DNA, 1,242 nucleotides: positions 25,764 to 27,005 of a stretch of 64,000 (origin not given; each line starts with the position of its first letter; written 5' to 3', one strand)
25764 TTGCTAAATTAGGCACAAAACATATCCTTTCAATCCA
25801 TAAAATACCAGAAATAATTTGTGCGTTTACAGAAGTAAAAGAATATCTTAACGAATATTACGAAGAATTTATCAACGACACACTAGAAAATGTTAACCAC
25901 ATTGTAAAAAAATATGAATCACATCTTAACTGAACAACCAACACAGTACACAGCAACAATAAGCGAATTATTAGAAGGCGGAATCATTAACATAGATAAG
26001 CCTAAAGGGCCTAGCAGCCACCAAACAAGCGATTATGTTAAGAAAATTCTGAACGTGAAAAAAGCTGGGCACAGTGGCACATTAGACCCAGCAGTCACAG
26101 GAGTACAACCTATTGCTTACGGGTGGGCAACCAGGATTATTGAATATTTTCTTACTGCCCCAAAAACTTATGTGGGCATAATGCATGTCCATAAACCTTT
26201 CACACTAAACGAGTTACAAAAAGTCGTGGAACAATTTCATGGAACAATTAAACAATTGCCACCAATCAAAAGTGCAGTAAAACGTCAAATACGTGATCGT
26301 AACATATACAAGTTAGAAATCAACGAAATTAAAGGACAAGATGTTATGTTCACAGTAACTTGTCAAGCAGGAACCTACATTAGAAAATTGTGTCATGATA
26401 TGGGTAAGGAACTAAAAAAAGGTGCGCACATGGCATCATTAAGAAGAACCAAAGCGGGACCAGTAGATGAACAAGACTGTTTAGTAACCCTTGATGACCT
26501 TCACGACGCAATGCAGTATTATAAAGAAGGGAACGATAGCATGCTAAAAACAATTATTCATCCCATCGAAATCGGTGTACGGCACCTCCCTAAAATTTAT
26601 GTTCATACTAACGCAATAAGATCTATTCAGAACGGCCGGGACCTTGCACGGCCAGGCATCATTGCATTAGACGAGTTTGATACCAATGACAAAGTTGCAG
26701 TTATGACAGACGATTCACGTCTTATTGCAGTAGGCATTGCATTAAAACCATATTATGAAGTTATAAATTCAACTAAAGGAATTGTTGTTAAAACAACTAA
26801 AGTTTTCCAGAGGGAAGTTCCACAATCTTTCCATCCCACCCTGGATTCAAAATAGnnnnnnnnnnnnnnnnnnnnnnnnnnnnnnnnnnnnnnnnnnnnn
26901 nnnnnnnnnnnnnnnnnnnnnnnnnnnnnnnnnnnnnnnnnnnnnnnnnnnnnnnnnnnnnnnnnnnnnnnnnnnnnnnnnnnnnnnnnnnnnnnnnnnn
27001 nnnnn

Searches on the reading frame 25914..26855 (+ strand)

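Call 59: search_protein_families(library=pfam, proteins=[window:25914-26855:+], max_evalue=0.001)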
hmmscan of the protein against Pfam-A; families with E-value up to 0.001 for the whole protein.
window:25914-26855:+ (313 aa): 5 families
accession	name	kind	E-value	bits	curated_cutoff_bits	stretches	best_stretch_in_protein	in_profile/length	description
PF01509.24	TruB_N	-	1.2e-27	97.5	27.3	2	43-93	1-51/149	TruB family pseudouridylate synthase (N terminal domain)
PF16198.10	TruB_C_2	-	4.4e-21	75.2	29.3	1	157-221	1-64/66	tRNA pseudouridylate synthase B C-terminal domain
PF01472.26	PUA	-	1.5e-11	44.5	24.8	1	226-297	1-73/74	PUA domain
PF21238.2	Pus10_C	-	2.2e-09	37.7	27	1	81-164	121-207/232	Pus10, C-terminal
PF08068.17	DKCLD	-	5.4e-07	30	27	1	15-37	34-56/58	DKCLD (NUC011) domain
